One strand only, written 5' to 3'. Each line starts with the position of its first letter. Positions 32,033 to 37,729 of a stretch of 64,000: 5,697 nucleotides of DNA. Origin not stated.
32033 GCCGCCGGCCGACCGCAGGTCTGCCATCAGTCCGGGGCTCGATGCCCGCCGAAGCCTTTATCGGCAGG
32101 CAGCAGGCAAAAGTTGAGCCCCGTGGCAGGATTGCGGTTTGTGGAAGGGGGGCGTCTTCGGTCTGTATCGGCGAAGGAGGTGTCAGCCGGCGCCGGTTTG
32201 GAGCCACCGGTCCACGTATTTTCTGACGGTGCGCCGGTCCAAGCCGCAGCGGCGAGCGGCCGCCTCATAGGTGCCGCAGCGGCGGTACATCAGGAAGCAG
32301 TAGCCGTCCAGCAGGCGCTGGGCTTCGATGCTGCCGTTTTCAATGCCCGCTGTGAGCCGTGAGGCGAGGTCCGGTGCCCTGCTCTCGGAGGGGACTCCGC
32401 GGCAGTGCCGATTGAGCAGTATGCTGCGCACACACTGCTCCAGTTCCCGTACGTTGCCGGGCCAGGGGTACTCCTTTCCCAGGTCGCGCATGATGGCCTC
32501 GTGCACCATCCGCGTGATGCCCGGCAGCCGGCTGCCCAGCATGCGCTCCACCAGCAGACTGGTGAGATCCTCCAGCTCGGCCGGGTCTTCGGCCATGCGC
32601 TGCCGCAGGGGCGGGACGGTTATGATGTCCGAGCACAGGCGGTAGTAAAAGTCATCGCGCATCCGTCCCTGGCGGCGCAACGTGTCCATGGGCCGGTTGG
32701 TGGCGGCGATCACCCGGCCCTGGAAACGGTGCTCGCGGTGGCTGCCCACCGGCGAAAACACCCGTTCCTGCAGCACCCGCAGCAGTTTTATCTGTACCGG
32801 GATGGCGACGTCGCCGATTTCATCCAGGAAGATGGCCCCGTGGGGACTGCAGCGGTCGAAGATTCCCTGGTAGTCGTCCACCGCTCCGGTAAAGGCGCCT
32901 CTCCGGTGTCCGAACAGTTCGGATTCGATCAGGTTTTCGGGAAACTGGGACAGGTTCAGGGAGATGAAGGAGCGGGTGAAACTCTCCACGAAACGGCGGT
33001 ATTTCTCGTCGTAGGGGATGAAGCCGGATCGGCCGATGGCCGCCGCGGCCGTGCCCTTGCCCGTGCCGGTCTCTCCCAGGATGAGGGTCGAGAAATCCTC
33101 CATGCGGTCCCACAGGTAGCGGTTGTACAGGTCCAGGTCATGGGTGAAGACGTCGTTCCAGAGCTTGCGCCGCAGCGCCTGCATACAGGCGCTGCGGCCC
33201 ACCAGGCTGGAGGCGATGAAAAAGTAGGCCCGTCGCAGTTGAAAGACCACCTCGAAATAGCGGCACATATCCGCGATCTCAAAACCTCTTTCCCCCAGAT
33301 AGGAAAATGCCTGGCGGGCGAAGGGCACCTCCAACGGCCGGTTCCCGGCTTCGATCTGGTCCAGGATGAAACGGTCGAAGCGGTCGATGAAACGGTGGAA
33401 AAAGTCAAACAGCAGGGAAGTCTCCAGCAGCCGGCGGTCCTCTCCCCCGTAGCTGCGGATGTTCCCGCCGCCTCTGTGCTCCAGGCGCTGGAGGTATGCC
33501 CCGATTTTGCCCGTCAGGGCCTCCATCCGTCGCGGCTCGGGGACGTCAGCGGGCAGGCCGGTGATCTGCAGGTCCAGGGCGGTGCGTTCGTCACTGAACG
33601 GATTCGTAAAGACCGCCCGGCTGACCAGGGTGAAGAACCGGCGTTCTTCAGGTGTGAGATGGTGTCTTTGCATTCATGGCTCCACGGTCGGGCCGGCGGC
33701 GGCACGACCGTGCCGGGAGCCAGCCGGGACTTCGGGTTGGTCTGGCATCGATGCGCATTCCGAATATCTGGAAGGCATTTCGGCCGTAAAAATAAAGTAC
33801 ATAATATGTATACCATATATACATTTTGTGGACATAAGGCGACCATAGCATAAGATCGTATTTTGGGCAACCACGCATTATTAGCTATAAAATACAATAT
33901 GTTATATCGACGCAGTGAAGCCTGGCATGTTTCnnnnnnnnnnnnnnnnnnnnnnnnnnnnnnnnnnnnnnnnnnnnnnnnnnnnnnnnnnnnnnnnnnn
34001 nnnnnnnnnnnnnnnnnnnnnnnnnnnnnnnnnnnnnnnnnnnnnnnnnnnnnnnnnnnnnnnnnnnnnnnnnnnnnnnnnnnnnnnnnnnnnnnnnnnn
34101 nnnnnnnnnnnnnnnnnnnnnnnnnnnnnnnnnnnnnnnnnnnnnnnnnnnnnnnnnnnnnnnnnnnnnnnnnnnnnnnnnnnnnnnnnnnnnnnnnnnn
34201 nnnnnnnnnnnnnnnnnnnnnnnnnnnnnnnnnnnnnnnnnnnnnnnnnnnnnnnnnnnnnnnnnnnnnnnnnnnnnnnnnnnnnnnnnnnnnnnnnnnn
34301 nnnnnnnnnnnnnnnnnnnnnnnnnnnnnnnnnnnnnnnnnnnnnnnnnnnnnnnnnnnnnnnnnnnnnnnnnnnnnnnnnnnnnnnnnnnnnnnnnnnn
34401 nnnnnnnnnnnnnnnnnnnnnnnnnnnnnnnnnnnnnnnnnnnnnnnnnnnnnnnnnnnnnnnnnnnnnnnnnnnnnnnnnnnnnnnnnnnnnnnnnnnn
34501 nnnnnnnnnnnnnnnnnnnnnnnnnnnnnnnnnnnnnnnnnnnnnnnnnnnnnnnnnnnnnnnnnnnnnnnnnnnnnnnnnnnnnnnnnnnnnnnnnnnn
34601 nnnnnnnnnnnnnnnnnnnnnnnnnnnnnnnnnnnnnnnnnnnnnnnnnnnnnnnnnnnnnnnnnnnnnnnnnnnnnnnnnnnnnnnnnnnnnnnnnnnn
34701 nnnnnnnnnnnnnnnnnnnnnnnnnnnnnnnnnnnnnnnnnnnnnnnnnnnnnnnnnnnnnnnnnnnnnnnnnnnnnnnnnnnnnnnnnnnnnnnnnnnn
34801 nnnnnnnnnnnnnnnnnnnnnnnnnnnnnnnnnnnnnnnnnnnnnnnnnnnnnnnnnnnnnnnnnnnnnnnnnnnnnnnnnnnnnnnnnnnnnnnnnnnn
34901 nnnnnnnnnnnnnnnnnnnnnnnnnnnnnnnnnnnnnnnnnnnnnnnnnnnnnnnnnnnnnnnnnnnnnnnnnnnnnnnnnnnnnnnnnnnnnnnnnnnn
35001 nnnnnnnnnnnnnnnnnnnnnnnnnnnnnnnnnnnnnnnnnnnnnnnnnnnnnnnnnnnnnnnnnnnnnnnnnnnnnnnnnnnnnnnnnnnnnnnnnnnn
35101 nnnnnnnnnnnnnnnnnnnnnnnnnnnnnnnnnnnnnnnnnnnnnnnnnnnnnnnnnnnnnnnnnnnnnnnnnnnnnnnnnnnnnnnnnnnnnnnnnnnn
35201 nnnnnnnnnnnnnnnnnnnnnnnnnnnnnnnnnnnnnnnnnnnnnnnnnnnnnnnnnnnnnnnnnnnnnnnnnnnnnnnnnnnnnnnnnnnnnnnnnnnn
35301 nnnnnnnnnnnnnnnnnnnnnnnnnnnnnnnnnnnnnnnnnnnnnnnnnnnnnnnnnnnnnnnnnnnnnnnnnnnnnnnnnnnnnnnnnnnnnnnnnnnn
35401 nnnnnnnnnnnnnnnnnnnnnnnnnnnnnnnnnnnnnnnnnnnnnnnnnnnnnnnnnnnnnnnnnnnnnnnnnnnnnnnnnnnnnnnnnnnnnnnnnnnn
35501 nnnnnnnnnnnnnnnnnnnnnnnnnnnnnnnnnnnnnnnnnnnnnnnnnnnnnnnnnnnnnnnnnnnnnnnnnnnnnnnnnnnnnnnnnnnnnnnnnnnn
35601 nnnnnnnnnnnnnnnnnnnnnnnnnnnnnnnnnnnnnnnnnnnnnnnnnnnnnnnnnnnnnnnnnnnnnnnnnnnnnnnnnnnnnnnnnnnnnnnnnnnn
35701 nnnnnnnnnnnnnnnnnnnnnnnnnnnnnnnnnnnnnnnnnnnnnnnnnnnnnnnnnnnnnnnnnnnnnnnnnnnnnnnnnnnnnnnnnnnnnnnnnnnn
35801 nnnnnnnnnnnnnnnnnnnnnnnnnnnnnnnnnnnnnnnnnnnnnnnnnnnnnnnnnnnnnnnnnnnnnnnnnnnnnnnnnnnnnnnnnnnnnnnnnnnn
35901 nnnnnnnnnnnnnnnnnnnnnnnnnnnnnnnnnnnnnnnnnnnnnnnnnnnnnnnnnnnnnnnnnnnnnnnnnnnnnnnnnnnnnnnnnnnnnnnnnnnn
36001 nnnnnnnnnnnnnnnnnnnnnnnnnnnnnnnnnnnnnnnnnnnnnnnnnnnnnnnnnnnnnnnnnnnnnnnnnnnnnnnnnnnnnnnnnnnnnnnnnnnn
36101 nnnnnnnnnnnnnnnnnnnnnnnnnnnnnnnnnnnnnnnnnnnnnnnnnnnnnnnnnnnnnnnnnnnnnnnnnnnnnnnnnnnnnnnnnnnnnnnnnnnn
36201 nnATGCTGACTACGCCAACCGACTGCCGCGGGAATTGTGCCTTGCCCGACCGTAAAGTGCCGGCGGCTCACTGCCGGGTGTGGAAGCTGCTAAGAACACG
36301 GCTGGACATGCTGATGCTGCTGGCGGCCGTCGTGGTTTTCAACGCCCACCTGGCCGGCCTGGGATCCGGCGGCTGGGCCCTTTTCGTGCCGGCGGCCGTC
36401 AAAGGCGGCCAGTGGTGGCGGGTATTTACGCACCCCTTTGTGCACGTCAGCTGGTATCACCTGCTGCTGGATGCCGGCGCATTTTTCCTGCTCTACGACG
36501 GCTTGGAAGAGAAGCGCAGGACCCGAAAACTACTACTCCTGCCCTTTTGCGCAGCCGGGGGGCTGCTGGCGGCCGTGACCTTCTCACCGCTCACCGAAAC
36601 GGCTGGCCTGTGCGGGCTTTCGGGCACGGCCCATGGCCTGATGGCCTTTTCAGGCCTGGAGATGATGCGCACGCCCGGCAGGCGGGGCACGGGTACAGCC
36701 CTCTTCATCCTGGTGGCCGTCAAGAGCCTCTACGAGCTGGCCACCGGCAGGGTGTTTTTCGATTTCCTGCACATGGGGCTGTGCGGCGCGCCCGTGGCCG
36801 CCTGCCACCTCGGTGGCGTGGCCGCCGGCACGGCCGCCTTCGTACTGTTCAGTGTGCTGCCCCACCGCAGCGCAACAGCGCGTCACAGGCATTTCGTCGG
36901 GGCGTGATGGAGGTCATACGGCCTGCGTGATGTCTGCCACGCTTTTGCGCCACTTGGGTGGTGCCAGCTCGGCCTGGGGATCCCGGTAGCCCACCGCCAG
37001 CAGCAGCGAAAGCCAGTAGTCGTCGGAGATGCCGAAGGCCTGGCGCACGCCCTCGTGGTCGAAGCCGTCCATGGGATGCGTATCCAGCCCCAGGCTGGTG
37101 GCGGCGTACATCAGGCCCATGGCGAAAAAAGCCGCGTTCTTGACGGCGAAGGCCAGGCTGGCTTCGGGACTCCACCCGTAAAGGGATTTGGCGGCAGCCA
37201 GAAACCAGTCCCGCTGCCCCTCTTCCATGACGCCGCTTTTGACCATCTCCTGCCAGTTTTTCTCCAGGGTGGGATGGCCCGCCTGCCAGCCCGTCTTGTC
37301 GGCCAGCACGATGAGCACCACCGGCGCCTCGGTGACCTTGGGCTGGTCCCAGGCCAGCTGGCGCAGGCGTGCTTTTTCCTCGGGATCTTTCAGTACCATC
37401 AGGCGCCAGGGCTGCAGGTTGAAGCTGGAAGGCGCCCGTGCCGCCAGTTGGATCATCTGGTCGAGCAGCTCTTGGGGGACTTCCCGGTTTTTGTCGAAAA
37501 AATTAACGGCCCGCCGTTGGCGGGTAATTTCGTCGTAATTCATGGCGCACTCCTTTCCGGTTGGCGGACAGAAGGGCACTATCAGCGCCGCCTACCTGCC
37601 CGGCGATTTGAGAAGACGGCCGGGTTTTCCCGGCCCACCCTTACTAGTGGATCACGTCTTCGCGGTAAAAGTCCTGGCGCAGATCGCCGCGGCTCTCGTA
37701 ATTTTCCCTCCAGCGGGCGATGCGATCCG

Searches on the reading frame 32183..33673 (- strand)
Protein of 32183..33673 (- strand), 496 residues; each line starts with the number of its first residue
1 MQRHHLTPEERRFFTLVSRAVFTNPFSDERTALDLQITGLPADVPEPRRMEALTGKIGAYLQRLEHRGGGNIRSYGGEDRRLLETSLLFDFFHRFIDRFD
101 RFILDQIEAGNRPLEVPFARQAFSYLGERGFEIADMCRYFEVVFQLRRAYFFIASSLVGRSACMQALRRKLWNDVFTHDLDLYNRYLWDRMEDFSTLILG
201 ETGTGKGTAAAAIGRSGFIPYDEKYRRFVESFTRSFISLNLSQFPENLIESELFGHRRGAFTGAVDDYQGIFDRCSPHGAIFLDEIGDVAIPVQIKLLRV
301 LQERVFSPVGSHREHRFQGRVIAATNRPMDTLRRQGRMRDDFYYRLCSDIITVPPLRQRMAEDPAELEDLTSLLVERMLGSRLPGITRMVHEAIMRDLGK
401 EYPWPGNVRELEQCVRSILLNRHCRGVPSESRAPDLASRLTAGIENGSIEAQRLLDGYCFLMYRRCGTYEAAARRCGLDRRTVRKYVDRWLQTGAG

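Call 14: search_protein_families(library=pfam, proteins=[window:32183-33673:-], max_evalue=0.00001)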
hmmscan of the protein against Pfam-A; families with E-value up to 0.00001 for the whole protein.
window:32183-33673:- (496 aa): 1 family
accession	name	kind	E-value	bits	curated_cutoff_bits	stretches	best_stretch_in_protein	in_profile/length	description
PF00158.32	Sigma54_activat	-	1.3e-42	145.8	20.2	1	192-347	21-163/168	Sigma-54 interaction domain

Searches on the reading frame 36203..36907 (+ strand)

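Call 14: search_protein_families(library=pfam, proteins=[window:36203-36907:+], max_evalue=0.00001)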
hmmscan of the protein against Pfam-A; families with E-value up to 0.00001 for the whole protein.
window:36203-36907:+ (234 aa): 1 family
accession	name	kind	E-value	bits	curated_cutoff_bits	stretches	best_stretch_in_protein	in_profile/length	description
PF01694.28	Rhomboid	-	3.7e-11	43.8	22.6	1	69-215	2-139/143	Rhomboid domain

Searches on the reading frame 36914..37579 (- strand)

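Call 14: search_protein_families(library=pfam, proteins=[window:36914-37579:-], max_evalue=0.00001)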
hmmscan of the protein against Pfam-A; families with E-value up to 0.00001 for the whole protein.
window:36914-37579:- (221 aa): 1 family
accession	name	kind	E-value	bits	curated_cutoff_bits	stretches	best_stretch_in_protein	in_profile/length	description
PF00881.29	Nitroreductase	-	1.1e-30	107.4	23.5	1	20-198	2-167/167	Nitroreductase family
